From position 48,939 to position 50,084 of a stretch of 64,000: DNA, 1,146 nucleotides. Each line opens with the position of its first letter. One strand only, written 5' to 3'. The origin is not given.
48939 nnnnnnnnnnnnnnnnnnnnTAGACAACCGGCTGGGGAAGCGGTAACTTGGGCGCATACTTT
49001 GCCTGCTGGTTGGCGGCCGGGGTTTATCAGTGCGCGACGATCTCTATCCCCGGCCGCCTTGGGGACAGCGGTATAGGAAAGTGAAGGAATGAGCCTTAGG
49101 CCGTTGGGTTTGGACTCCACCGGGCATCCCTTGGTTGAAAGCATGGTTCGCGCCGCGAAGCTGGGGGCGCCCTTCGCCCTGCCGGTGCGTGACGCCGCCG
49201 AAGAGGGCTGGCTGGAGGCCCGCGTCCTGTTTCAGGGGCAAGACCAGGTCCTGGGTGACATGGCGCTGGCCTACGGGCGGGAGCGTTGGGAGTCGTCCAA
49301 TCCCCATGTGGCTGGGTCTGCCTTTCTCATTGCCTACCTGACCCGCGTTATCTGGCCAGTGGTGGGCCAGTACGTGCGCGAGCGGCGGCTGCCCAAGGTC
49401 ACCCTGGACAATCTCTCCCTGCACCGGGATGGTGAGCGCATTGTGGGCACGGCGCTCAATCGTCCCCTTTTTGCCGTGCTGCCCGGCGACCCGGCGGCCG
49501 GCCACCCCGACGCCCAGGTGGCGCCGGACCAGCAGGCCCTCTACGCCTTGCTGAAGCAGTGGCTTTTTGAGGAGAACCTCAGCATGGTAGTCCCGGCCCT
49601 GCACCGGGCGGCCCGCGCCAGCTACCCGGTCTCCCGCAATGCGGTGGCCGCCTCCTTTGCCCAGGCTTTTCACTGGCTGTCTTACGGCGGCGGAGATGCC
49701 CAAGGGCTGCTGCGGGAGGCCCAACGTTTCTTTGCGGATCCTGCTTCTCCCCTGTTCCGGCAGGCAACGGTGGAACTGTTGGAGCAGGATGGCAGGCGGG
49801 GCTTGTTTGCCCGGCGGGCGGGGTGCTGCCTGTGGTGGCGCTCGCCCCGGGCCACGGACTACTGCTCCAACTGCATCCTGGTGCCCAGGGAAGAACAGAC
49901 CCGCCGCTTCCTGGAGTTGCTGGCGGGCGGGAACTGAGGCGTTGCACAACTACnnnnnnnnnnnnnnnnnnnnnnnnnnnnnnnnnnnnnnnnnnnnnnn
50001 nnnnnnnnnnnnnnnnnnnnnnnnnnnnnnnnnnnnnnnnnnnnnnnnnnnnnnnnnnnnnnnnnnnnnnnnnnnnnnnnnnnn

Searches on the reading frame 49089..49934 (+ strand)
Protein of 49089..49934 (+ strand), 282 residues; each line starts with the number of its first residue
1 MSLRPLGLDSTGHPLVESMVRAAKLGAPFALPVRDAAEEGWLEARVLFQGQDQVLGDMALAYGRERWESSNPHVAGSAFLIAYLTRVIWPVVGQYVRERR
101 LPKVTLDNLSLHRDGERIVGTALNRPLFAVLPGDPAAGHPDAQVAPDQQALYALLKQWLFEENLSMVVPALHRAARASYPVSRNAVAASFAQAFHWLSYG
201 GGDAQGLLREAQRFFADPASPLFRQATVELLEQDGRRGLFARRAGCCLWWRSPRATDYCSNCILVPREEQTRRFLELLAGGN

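Call 8: search_protein_families(library=pfam, proteins=[window:49089-49934:+])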
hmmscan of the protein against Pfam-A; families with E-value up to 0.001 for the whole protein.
window:49089-49934:+ (282 aa): 0 families

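Call 9: search_protein_families(library=pfam, proteins=[window:49089-49934:+], max_evalue=10)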
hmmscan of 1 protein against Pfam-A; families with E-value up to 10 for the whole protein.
window:49089-49934:+ (282 aa): 2 families
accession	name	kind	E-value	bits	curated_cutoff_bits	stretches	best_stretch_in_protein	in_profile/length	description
PF11829.13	DUF3349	-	0.017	16.3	28.3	1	137-193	12-68/94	Protein of unknown function (DUF3349)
PF11575.13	FhuF_C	-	0.036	14.4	20.5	1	243-262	1-19/21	FhuF 2Fe-2S C-terminal domain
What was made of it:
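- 49089..49937 (+): FhuF-fold protein with an invariant C-terminal CC-x11-C-x2-C motif, a putative [2Fe-2S] reductase. Call 9: only a weak PF11575 hit.
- On FhuF ferric-siderophore reductase family: PF11575 scores only 14.4 bits against a cutoff of 20.5 (call 9). No hit for the window protein in my scan (calls 8, 9).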

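Call 10: search_protein_families(library=ncbifam, proteins=[window:49089-49934:+], max_evalue=0.01)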
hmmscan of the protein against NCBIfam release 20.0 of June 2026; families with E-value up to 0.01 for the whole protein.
window:49089-49934:+ (282 aa): 0 families

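Call 14: find_homologous_proteins(query=window:49089-49934:+)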
Query window:49089-49934:+ (282 aa): 220 proteins with E <= 0.001 among 6011 candidates; the best 120 are listed.
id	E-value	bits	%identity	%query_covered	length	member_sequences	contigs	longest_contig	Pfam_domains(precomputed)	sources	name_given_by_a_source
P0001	1.3e-174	597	100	94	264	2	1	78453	-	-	-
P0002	6.3e-120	418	67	97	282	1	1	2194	PF06276.18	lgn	-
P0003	2.4e-112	393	63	96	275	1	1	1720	PF06276.18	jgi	jgi:hypothetical protein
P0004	6.4e-112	392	63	99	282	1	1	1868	PF06276.18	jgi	jgi:hypothetical protein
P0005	1.4e-111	390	63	96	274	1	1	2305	-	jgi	jgi:hypothetical protein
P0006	3.1e-107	376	60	97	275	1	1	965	-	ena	-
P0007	1.5e-105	371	60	97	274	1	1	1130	PF06276.18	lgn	-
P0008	1.3e-104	368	60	96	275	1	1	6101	-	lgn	-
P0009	4.9e-104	366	60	97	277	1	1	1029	-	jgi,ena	-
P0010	1.4e-103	364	61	93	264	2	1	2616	-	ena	-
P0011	1.1e-101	358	58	97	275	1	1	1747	PF06276.18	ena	-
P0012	5.0e-101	356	61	93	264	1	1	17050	-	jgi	jgi:hypothetical protein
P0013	4.9e-100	353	63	86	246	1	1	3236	PF06276.18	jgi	jgi:hypothetical protein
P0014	1.3e-99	351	61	93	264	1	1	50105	-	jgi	jgi:hypothetical protein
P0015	1.3e-98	348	57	95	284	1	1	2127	PF06276.18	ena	-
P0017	3.3e-97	343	56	94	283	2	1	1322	PF06276.18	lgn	-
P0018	4.6e-97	343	57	95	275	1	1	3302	PF06276.18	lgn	-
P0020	1.7e-96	341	57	95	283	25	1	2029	PF06276.18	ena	-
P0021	1.1e-95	338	58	93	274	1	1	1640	PF06276.18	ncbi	ncbi:MAG: IucA/IucC family C-terminal-domain containing protein, partial [Dehalococcoidia bacterium]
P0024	1.9e-95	337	56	99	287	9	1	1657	PF06276.18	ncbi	-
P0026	5.5e-95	336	56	95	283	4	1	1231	PF06276.18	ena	-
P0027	1.2e-94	335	54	96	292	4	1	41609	PF06276.18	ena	-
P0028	3.7e-94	333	58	95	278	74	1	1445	PF06276.18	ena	-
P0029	8.6e-94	332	55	96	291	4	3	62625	PF06276.18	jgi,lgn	-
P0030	1.4e-93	331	57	95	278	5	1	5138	PF06276.18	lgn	-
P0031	2.1e-93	331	54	96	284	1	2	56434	PF06276.18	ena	-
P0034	5.9e-93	329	58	93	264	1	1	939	PF06276.18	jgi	jgi:hypothetical protein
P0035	1.3e-92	328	54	96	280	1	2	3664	PF06276.18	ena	-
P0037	1.6e-92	328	58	95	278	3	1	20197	PF06276.18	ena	-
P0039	2.6e-92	327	57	95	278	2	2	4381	PF06276.18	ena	-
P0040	4.6e-92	326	55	94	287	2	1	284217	PF06276.18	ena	-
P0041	4.7e-92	326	56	96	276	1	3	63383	PF06276.18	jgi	jgi:ferric iron reductase protein FhuF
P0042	7.2e-92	326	56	95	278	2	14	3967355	-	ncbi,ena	-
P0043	1.3e-91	325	56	94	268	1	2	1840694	PF06276.18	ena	-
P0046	1.6e-91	325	55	99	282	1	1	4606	PF06276.18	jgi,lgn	jgi:ferric iron reductase protein FhuF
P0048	4.9e-91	323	58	89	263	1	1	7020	PF06276.18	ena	-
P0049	5.5e-91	323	54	96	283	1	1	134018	PF06276.18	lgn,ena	-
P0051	8.9e-91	322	57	95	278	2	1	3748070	PF06276.18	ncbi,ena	-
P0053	1.1e-90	322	57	95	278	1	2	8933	PF06276.18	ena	-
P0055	2.5e-90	321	57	95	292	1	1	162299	PF06276.18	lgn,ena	-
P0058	8.2e-90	319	54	96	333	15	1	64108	PF06276.18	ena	-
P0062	1.5e-89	318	55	95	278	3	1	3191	PF06276.18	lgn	-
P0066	3.4e-89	317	54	95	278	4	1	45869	PF06276.18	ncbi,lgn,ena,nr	ncbi:MAG: hypothetical protein F4X65_05570 [Chloroflexi bacterium]|nr:hypothetical protein [Chlorofl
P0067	5.7e-89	316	56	95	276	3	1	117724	PF06276.18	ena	-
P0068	7.4e-89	316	51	96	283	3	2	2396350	PF06276.18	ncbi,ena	-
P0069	1.0e-88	315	52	94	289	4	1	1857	PF06276.18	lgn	-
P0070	1.0e-88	315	55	95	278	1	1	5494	PF06276.18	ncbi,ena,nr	ncbi:MAG: hypothetical protein OXN21_10150 [Chloroflexota bacterium]|nr:hypothetical protein [Chloro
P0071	1.4e-88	315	55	96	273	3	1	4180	PF06276.18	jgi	jgi:Ferric iron reductase FhuF-like transporter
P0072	2.1e-88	314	53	96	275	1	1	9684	PF06276.18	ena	-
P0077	7.7e-88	312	53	96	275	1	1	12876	PF06276.18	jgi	jgi:ferric iron reductase protein FhuF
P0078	1.3e-87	312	52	95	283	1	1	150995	PF06276.18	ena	-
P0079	1.3e-87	312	52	96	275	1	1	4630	PF06276.18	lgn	-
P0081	1.6e-87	311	55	95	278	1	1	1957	PF06276.18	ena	-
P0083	2.7e-87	311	54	97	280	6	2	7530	PF06276.18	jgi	jgi:hypothetical protein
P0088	3.1e-87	310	55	95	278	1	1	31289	PF06276.18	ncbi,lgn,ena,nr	ncbi:MAG: hypothetical protein OXI91_16450 [Chloroflexota bacterium]|nr:hypothetical protein [Chloro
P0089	4.0e-87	310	55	95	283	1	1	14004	PF06276.18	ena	-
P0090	4.0e-87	310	56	95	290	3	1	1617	PF06276.18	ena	-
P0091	5.5e-87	310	56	95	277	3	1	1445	PF06276.18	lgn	-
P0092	5.7e-87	310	55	95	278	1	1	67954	PF06276.18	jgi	-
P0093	6.5e-87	309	52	98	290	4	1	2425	PF06276.18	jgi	-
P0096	1.0e-86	309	53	94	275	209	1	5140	PF06276.18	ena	-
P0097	1.3e-86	308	53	97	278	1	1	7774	PF06276.18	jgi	jgi:hypothetical protein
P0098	1.3e-86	308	52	96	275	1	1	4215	PF06276.18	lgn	-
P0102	2.8e-86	307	52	97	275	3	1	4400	PF06276.18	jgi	jgi:hypothetical protein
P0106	3.8e-86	307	55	95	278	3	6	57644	PF06276.18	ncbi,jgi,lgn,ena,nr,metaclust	ncbi:MAG: hypothetical protein OXE17_01820 [Chloroflexi bacterium]|nr:hypothetical protein [Chlorofl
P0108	4.1e-86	307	56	94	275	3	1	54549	PF06276.18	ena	-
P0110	4.2e-86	307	53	97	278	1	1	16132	PF06276.18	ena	-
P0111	4.2e-86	307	54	95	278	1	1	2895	PF06276.18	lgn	-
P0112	4.6e-86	307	52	94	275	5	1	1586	PF06276.18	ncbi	-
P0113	5.0e-86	307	54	96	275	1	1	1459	PF06276.18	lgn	-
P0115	9.1e-86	306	56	94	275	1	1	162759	PF06276.18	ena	-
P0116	9.4e-86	306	54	96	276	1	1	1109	PF06276.18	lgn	-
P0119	1.2e-85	305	53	95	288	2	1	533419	PF06276.18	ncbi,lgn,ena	-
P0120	1.2e-85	305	53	96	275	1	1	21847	PF06276.18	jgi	jgi:Ferric iron reductase FhuF-like transporter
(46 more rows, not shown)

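Call 15: find_encoding_contigs(protein=P0042, flank=9000, max_places=3)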
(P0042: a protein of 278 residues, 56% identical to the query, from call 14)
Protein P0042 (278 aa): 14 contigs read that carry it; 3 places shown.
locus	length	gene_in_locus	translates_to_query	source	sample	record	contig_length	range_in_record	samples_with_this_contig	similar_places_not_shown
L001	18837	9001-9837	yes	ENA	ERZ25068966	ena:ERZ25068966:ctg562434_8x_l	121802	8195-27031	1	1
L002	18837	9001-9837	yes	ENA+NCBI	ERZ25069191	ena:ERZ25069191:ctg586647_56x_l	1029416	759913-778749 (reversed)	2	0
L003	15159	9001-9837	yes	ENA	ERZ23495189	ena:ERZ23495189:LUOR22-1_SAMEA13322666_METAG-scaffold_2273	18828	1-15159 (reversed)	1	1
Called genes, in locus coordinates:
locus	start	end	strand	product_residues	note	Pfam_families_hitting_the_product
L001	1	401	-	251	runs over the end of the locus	PF01738:DLH, PF08840:BAAT_C (faint)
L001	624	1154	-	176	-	PF00903:Glyoxalase, PF13669:Glyoxalase_4 (weak)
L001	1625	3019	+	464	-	PF00884:Sulfatase, PF16347:SGSH_C (weak)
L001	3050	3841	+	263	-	PF00106:adh_short, PF08659:KR, PF13561:adh_short_C2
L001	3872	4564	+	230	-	PF07021:MetW, PF13489:Methyltransf_23, PF13847:Methyltransf_31, PF08241:Methyltransf_11, PF08242:Methyltransf_12, PF13649:Methyltransf_25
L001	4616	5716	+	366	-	PF02958:EcKL, PF01636:APH, PF07914:DUF1679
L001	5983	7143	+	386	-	PF00155:Aminotran_1_2 (weak), PF00266:Aminotran_5, PF01041:DegT_DnrJ_EryC1 (weak)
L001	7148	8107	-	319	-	PF02126:PTE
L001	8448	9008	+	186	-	PF24724:DUF7676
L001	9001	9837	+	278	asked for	-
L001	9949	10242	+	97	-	-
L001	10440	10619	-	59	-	-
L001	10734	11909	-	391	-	PF00296:Bac_luciferase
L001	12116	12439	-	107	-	-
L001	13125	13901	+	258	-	PF00106:adh_short, PF08659:KR (weak), PF13561:adh_short_C2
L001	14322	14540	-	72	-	PF09855:Zn_ribbon_13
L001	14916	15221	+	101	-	PF05656:DUF805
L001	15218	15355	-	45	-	-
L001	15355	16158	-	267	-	PF12146:Hydrolase_4, PF00561:Abhydrolase_1, PF12697:Abhydrolase_6, PF03096:Ndr (faint)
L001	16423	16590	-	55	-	PF03966:Trm112p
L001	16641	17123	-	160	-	PF06181:Urate_ox_N (weak)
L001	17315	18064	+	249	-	PF00106:adh_short, PF08659:KR, PF13561:adh_short_C2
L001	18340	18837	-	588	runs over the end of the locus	PF01019:G_glu_transpept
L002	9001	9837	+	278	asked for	-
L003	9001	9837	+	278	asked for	-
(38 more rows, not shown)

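Call 16: find_encoding_contigs(protein=P0068, flank=9000, max_places=2)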
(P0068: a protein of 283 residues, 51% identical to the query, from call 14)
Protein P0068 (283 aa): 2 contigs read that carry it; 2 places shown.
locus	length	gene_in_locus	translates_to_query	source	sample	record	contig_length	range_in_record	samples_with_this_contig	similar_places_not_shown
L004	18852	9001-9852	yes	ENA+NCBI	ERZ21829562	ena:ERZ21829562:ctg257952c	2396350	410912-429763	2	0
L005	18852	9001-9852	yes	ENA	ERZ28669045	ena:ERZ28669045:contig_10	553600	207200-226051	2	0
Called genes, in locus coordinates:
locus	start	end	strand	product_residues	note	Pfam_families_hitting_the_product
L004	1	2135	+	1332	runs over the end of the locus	PF02514:CobN-Mg_chel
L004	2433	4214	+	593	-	PF05598:DUF772, PF01609:DDE_Tnp_1, PF13751:DDE_Tnp_1_6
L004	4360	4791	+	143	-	PF22684:LFE_1968-like, PF24724:DUF7676 (faint)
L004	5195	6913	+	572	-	PF00496:SBP_bac_5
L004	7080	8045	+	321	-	PF19300:BPD_transp_1_N (weak), PF00528:BPD_transp_1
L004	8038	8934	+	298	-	PF12911:OppC_N, PF00528:BPD_transp_1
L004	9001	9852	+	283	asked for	PF06276:FhuF (weak)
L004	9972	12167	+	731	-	PF07728:AAA_5, PF01078:Mg_chelatase, PF17863:AAA_lid_2, PF26791:AAPxQ, PF00092:VWA, PF13519:VWA_2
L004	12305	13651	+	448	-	PF00587:tRNA-synt_2b, PF03129:HGTP_anticodon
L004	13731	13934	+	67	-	-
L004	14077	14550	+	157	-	PF07366:SnoaL, PF12680:SnoaL_2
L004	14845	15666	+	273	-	PF03099:BPL_LplA_LipB, PF02237:BPL_C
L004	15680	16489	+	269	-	PF00106:adh_short, PF08659:KR, PF13561:adh_short_C2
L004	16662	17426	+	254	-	PF00106:adh_short, PF13561:adh_short_C2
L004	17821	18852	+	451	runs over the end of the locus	PF13393:tRNA-synt_His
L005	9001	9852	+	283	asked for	PF06276:FhuF (weak)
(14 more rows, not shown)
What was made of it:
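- On FhuF ferric-siderophore reductase family: PF06276 is precomputed for about half of its homologs (call 14) and marked 'weak' in L004 (call 16).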

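Call 17: find_encoding_contigs(protein=P0014, flank=9000, max_places=2)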
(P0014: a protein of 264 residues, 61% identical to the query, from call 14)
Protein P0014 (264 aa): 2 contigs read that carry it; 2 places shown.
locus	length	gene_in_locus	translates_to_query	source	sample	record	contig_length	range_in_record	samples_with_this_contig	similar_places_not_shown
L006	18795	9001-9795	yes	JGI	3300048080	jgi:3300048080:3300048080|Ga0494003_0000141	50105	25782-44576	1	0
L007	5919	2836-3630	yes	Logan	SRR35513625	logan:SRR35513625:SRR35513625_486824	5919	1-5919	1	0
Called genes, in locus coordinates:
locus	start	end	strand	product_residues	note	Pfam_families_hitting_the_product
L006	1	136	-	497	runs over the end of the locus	PF00890:FAD_binding_2, PF01266:DAO, PF03486:HI0933_like (faint), PF07992:Pyr_redox_2 (faint), PF12831:FAD_oxidored (weak)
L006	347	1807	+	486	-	PF03972:MmgE_PrpD_N, PF19305:MmgE_PrpD_C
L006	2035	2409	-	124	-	PF04480:DUF559, PF18741:MTES_1575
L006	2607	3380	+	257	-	PF00378:ECH_1, PF16113:ECH_2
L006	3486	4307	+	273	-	PF00561:Abhydrolase_1, PF12146:Hydrolase_4 (weak), PF12697:Abhydrolase_6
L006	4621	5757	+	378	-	PF01266:DAO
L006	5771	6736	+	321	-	PF01699:Na_Ca_ex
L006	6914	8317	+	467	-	PF00939:Na_sulph_symp, PF03600:CitMHS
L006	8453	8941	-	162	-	-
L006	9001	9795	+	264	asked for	-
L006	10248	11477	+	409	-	PF00496:SBP_bac_5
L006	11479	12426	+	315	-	PF19300:BPD_transp_1_N, PF00528:BPD_transp_1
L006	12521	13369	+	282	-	PF12911:OppC_N, PF00528:BPD_transp_1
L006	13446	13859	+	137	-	PF06228:ChuX_HutX, PF22684:LFE_1968-like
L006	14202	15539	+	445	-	PF01656:CbiA, PF13500:AAA_26, PF07685:GATase_3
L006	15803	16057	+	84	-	-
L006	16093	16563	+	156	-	PF11848:DUF3368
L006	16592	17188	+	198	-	PF02572:CobA_CobO_BtuR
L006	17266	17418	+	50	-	PF04255:DUF433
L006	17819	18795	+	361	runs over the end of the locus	PF02277:DBI_PRT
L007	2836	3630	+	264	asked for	-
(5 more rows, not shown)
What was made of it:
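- In L006 the module lies beside CobA/BtuR adenosyltransferase and CobT (call 17). CobA lies near the module in L006 (call 17).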

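Call 19: find_encoding_contigs(protein=P0001, flank=10000, max_places=2)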
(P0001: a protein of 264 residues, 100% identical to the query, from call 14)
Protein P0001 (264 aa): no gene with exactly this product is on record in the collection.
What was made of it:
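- Tried and rejected: Looking up the window's own contig through P0001 failed because it is not on record (call 19).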

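Call 33: find_related_loci(query=A1, collection=genome_contigs, flank=10000)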
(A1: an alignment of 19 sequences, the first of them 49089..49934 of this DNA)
Query A1 (282 aa) in genome_contigs; peptide patterns used: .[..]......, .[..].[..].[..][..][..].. (x = any residue, [..] = any of these).
234 stretches matched a pattern; 70 encode a relative of the query (tblastn E <= 1e-3); 68 distinct loci.
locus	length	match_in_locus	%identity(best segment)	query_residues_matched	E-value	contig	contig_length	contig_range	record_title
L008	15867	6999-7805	57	13-281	7e-100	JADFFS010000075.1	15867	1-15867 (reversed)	MAG: Chloroflexota bacterium isolate B28T3L11 B28T3L11_NODE3543, whole genome shotgun sequence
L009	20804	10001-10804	57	13-280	5e-97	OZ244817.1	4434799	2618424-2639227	MAG: Dehalococcoidia bacterium isolate 600c9aab-54a7-483e-8747-7fd718dfbb6a genome assembly, chromosome: 1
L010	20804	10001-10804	58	13-280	3e-97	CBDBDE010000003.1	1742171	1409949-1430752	MAG: Dehalococcoidia bacterium isolate 507f7452-7ab4-464d-beb7-7b563f49c2fc genome assembly, contig: contig_3, whole gen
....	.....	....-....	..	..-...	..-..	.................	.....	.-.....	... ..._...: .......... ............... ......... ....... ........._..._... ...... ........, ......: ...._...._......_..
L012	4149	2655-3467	54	10-280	4e-97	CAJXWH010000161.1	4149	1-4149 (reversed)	MAG TPA_asm: uncultured Acidiferrobacteraceae bacterium isolate SRR5494786_bin.6_MetaBAT_v2.12.1_MAG genome assembly, co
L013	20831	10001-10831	52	4-280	2e-96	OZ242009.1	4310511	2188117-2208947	MAG: Dehalococcoidia bacterium isolate 899261b6-bc8c-404b-9ed8-1f9bb82080cc genome assembly, chromosome: 1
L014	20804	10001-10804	58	13-280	1e-96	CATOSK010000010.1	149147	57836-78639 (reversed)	MAG: uncultured Dehalococcoidia bacterium isolate 8b0b6f7a-36e1-4cb0-bede-a28c8a76f2f9 genome assembly, contig: contig_1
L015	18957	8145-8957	54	10-280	8e-96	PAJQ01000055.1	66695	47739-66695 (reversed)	MAG: Chloroflexota bacterium isolate SAT91 152747, whole genome shotgun sequence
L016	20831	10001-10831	52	4-280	2e-95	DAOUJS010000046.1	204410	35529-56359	MAG TPA_asm: Dehalococcoidia bacterium isolate S34_277 k113_1042545, whole genome shotgun sequence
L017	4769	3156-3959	57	13-280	2e-95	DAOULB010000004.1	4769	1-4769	MAG TPA_asm: Dehalococcoidia bacterium isolate S8_378 7861, whole genome shotgun sequence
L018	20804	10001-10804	57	13-280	3e-94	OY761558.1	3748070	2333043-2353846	MAG: Dehalococcoidia bacterium isolate 6ae818db-717c-4d07-8374-be93c3d6d717 genome assembly, chromosome: 1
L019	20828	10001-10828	53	7-282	6e-94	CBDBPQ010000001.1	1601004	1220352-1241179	MAG: Dehalococcoidia bacterium isolate abcbbb68-f6b9-45fe-872f-470341002cc5 genome assembly, contig: contig_1, whole gen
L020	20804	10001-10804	56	13-280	6e-94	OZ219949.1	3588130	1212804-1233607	MAG: Dehalococcoidia bacterium isolate 99137651-b1e7-4859-9a90-ab3a7f48d20f genome assembly, chromosome: 5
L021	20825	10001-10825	55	6-280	3e-93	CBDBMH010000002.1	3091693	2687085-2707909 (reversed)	MAG: Dehalococcoidia bacterium isolate 54ca6173-90b9-4e1c-a49d-3e10b3dce350 genome assembly, contig: contig_2, whole gen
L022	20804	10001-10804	56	13-280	9e-93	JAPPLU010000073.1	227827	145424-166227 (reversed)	MAG: Chloroflexota bacterium isolate RHO3_bin_2 NODE_88_length_227827_cov_16.575224, whole genome shotgun sequence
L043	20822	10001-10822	49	13-281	6e-88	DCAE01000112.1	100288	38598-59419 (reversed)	MAG TPA_asm: Dehalococcoidia bacterium UBA1141 UBA1141_contig_4703, whole genome shotgun sequence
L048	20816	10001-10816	50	7-278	4e-87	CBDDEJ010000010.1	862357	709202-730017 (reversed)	MAG: Dehalococcoidia bacterium isolate 49c8d7ff-4838-46bf-a9ef-c42a27772ead genome assembly, contig: contig_10, whole ge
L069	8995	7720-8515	57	7-278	5e-75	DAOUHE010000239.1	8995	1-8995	MAG TPA_asm: Dehalococcoidia bacterium isolate S1_19 k129_1455075, whole genome shotgun sequence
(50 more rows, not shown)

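Call 56: predict_structure(alignment_id=A1)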
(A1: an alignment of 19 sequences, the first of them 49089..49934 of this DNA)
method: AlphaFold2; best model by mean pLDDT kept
length: 282 residues; sequences in the alignment: 19
mean_pLDDT: 86.6   pTM: 0.85
mean pLDDT of the five models: 86.6, 86.5, 86.1, 85.7, 82.6
residues with pLDDT >= 90: 153; 70-90: 99; 50-70: 12; < 50: 18
segments of 3 or more residues with pLDDT < 50: 1-9, 251-258
pLDDT, mean of each block of 10 residues (from residue 1): 39 89 88 90 95 95 86 88 93 93 98 88 97 96 97 97 96 92 89 88 88 93 90 87 71 47 78 83 49
secondary structure, 60 per line:
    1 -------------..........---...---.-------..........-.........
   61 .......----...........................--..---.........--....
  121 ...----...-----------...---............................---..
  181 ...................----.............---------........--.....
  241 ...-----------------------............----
elements in order: H14-23 E41-43 H44-50 H52-67 H72-98 E109-114 E117-123 E128-130 E142-144 H148-175 H179-199 H204-216 E226-233 E236-243 H267-278

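Call 59: fold_search(model_id=the predicted structure, library=pdb)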
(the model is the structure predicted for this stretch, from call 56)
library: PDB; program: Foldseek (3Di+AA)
matches with E <= 10: 152; with E <= 0.001: 17
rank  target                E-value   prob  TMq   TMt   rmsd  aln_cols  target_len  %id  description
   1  7qp5_A                2.1e-05  1.00  0.58  0.66   5.5       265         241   14  Crystal Structure of E. coli FhuF (released 2023-07-12)
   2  7qp5_B                2.2e-05  1.00  0.58  0.66   5.4       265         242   14  Crystal Structure of E. coli FhuF (released 2023-07-12)
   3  2x3j_A                1.2e-04  1.00  0.44  0.23   7.9       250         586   15  CO-COMPLEX STRUCTURE OF ACHROMOBACTIN SYNTHETASE PROTEIN D (ACSD) WITH ATP AND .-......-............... FROM PECTOBACT (released 2011-01-19)
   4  2w04_A                1.4e-04  1.00  0.45  0.24   8.3       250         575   15  Co-complex Structure of Achromobactin Synthetase Protein D (AcsD) with citrate in ATP binding site from Pectobacterium (released 2009-01-13)
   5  2w02_B                1.6e-04  1.00  0.43  0.23   4.7       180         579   16  Co-complex Structure of Achromobactin Synthetase Protein D (AcsD) with ATP from Pectobacterium Chrysanthemi (released 2009-01-13)
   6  2w04_B                3.5e-04  1.00  0.42  0.22   4.6       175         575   16  Co-complex Structure of Achromobactin Synthetase Protein D (AcsD) with citrate in ATP binding site from Pectobacterium (released 2009-01-13)
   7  5jm8_C                3.7e-04  1.00  0.43  0.24   4.0       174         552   16  The structure of ATP-bound aerobactin synthetase IucA from a hypervirulent pathotype of Klebsiella pneumoniae (released 2016-06-15)
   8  2x3j_B                3.9e-04  1.00  0.42  0.22   4.5       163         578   18  CO-COMPLEX STRUCTURE OF ACHROMOBACTIN SYNTHETASE PROTEIN D (ACSD) WITH ATP AND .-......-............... FROM PECTOBACT (released 2011-01-19)
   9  5jm8_H                4.1e-04  1.00  0.42  0.23   4.3       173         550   16  The structure of ATP-bound aerobactin synthetase IucA from a hypervirulent pathotype of Klebsiella pneumoniae (released 2016-06-15)
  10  2x3k_B                5.0e-04  1.00  0.41  0.22  11.3       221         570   16  CO-COMPLEX STRUCTURE OF ACHROMOBACTIN SYNTHETASE PROTEIN D (ACSD) WITH AMP AND SULFATE FROM PECTOBACTERIUM CHRYSANTHEM (released 2010-11-10)
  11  2x3k_A                5.3e-04  1.00  0.42  0.23   7.7       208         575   16  CO-COMPLEX STRUCTURE OF ACHROMOBACTIN SYNTHETASE PROTEIN D (ACSD) WITH AMP AND SULFATE FROM PECTOBACTERIUM CHRYSANTHEM (released 2010-11-10)
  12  2w03_A                5.6e-04  1.00  0.42  0.23   4.6       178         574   17  Co-complex Structure of Achromobactin Synthetase Protein D (AcsD) with adenosine, sulfate and citrate from Pectobacter (released 2009-01-13)
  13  5jm7                  5.9e-04  1.00  0.42  0.23   4.1       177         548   16  The structure of aerobactin synthetase IucA from a hypervirulent pathotype of Klebsiella pneumoniae (released 2016-06-15)
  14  5jm8_D                5.9e-04  1.00  0.42  0.23  10.9       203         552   14  The structure of ATP-bound aerobactin synthetase IucA from a hypervirulent pathotype of Klebsiella pneumoniae (released 2016-06-15)
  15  2w02_A                6.5e-04  1.00  0.42  0.22   4.5       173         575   17  Co-complex Structure of Achromobactin Synthetase Protein D (AcsD) with ATP from Pectobacterium Chrysanthemi (released 2009-01-13)
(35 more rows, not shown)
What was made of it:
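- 49089..49937 (+): Calls 56, 59: AF2 model at pLDDT 86.6, with E. coli FhuF (7qp5) as the top PDB match, TM 0.58/0.66.
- On FhuF ferric-siderophore reductase family: Calls 56, 59: AF2 model at pLDDT 86.6; top PDB hit is 7qp5 (E. coli FhuF), E = 2e-5, TM 0.58/0.66.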
